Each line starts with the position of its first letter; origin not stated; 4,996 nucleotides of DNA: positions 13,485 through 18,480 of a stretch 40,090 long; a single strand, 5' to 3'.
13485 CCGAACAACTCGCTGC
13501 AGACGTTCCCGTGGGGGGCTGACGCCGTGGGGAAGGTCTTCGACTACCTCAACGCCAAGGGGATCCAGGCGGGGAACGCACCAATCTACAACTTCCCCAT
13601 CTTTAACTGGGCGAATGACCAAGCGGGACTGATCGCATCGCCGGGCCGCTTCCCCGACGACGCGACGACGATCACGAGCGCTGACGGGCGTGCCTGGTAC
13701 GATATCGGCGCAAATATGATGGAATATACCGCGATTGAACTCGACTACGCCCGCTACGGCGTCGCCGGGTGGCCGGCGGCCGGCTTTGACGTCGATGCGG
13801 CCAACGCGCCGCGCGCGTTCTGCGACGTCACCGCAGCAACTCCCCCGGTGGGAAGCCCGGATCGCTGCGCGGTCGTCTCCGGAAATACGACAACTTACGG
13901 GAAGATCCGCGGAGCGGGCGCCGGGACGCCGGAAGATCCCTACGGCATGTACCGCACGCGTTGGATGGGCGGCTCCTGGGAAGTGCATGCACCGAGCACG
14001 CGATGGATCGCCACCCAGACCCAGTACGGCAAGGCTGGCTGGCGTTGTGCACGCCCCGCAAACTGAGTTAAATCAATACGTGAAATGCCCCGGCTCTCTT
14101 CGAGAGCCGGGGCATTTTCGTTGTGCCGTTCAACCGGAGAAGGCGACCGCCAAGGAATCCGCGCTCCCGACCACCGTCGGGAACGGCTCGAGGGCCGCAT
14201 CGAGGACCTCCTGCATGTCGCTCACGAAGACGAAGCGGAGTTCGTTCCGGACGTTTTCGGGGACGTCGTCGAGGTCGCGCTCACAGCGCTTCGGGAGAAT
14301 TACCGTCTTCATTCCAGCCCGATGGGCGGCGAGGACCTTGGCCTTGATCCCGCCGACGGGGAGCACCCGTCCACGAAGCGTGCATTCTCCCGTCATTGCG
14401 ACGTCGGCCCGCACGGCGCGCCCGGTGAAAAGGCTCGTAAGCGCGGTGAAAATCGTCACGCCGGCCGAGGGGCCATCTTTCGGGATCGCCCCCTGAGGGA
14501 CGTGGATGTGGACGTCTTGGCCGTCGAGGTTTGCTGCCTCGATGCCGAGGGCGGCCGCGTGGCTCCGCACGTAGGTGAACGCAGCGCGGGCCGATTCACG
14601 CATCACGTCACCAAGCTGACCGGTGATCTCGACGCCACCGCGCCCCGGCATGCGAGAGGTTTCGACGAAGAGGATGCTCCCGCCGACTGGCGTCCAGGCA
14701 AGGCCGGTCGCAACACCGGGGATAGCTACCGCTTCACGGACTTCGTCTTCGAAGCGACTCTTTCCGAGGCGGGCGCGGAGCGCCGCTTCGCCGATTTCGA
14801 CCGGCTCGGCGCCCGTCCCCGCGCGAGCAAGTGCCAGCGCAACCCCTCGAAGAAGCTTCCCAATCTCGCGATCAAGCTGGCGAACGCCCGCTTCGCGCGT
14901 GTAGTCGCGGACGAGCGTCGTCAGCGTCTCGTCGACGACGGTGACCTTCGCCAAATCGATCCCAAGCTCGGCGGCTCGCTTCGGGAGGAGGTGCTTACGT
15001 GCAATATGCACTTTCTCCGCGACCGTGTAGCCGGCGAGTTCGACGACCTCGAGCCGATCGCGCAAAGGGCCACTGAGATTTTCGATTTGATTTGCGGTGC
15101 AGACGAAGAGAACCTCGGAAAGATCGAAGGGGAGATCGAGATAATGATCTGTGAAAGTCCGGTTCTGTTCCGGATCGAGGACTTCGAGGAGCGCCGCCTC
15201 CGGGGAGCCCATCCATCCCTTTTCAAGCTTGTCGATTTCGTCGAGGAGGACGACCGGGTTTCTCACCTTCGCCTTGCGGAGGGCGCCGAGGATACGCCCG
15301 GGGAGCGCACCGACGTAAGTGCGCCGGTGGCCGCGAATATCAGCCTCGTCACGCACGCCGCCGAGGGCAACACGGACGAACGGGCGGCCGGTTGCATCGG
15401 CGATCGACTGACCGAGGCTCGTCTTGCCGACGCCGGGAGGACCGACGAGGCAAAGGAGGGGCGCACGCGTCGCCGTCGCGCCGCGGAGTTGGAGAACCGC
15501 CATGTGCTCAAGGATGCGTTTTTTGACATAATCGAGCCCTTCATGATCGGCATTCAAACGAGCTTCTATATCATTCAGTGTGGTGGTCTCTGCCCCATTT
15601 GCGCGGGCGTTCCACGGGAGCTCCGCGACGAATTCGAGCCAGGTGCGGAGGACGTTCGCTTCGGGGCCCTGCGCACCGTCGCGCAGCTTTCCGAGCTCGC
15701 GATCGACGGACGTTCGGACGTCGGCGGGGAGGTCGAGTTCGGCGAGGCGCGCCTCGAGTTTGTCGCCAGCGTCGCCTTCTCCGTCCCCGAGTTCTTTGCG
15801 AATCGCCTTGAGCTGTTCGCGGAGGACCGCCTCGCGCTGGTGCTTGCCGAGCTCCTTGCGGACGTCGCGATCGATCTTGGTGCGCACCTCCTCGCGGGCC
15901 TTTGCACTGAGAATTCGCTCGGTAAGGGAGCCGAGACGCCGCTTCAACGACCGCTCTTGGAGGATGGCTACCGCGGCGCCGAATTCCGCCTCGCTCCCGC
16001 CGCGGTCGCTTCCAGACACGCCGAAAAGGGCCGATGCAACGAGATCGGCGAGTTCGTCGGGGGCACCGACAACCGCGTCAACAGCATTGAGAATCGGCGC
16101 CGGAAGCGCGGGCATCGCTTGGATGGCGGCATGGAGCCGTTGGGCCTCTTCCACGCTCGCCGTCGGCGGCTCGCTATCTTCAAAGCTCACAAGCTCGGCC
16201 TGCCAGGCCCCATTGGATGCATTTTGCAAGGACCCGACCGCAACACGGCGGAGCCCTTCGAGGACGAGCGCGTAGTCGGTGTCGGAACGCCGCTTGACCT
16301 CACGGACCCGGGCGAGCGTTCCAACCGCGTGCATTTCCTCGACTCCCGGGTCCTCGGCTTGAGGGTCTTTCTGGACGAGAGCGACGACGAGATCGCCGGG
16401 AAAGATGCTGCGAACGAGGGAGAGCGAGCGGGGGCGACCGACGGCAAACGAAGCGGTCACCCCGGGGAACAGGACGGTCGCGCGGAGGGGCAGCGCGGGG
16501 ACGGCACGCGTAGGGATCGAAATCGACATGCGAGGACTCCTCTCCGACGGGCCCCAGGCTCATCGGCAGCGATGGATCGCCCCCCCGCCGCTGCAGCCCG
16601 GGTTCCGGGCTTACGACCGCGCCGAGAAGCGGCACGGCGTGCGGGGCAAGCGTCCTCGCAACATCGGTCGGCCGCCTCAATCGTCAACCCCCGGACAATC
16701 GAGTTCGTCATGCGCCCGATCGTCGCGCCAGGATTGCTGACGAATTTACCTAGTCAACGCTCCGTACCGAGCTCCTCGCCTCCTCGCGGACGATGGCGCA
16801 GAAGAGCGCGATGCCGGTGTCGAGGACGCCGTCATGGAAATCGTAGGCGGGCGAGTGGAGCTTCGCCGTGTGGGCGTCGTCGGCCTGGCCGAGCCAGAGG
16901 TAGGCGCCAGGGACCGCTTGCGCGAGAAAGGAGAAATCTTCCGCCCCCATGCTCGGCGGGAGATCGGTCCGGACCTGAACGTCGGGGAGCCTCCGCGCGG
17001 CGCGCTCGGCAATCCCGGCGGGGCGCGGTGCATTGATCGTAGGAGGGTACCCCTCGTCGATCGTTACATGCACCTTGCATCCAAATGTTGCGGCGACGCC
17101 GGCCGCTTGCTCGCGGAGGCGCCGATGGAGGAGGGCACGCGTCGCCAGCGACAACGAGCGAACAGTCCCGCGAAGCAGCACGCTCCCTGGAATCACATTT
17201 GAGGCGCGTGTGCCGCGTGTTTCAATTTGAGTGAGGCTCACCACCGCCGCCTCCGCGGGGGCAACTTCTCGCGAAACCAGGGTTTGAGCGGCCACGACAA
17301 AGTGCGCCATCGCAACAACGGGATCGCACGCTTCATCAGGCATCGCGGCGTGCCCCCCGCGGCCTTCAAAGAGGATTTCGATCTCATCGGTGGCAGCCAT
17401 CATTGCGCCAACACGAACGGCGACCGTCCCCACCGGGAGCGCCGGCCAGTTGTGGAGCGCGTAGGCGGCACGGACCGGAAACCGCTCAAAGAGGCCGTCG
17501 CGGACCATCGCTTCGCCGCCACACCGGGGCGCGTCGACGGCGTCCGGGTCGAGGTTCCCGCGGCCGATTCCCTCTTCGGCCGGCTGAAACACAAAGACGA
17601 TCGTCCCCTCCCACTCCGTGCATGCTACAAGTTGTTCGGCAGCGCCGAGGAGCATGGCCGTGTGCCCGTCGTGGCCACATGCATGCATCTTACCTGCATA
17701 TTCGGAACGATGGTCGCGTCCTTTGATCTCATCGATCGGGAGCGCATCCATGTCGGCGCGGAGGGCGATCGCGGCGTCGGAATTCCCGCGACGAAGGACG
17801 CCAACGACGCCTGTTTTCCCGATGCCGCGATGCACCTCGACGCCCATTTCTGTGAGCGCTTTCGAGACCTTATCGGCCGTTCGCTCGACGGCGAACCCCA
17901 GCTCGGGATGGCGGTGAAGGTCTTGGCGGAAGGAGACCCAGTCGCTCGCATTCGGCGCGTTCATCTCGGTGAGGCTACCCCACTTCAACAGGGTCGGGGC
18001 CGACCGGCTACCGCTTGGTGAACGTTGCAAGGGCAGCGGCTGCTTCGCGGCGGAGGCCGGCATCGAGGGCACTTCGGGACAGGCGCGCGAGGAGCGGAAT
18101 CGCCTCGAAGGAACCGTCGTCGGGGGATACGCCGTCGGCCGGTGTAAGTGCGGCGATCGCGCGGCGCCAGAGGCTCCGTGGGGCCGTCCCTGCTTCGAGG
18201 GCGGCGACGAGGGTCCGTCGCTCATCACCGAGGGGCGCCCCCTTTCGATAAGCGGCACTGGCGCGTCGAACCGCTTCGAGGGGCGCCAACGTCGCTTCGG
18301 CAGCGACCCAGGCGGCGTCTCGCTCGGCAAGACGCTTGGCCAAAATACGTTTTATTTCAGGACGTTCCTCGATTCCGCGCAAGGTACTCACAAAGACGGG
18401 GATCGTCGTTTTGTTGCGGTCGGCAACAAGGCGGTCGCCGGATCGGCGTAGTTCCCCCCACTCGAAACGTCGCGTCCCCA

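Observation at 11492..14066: Divergent pair: c-type cytochrome lipoprotein and a Cys-repeat lipoprotein carrying an FGE/SUMF1-like domain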

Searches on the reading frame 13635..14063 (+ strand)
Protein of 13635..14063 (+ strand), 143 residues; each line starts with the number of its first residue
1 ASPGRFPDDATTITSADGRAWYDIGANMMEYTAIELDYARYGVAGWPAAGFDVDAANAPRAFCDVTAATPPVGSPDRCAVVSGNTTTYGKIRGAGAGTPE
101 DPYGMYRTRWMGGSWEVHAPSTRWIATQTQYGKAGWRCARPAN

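Call 66: search_solved_structures(query=window:13635-14063:+, max_evalue=10, show_alignments=5)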
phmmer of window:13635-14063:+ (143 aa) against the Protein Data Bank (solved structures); distinct sequences matched with E-value up to 10: 8.
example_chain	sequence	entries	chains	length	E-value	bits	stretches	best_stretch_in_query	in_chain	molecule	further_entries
3mqk_B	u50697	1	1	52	0.16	15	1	94-111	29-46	Ribosome biogenesis protein Nop10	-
2rfk_B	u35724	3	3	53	0.17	15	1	94-111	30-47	Ribosome biogenesis protein Nop10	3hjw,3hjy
2ey4_E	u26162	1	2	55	0.18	14.8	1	94-111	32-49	Ribosome biogenesis protein Nop10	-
3lwo_B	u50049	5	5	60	0.2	14.7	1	95-111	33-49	Ribosome biogenesis protein Nop10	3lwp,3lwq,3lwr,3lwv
2hvy_C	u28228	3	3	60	0.2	14.7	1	95-111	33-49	Ribosome biogenesis protein Nop10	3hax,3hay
7v7b_A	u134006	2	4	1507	0.8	12.8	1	51-115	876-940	DDB1- and CUL4-associated factor 1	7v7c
7okq_B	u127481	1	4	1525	0.81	12.8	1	51-115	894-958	DDB1- and CUL4-associated factor 1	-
3k6i_A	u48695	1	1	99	0.84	12.7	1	80-123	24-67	T-cadherin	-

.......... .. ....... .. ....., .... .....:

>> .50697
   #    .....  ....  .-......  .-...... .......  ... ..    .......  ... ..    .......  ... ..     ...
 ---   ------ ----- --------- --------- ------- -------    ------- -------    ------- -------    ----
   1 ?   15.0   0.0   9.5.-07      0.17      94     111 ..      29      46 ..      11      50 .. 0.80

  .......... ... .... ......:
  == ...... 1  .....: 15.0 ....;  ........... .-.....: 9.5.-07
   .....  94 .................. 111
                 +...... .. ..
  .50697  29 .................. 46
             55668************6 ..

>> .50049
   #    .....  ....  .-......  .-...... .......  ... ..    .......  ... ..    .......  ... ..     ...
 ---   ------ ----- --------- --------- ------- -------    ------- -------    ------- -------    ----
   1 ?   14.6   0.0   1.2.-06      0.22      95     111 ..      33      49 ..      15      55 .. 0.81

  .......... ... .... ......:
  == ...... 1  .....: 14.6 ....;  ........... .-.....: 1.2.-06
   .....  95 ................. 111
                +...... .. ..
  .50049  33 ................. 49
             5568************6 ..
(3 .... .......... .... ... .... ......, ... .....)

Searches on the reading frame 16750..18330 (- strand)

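Call 36: search_protein_families(library=pfam, proteins=[window:16750-18330:-], max_evalue=0.001)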
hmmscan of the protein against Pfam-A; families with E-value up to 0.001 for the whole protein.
window:16750-18330:- (526 aa): 2 families
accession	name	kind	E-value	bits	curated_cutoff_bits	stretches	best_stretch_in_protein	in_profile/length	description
PF01546.33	Peptidase_M20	-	1.2e-40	140.1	24.6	1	189-515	1-205/206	Peptidase family M20/M25/M40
PF07687.19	M20_dimer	-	2.3e-05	24.7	21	1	318-409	10-99/107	Peptidase dimerisation domain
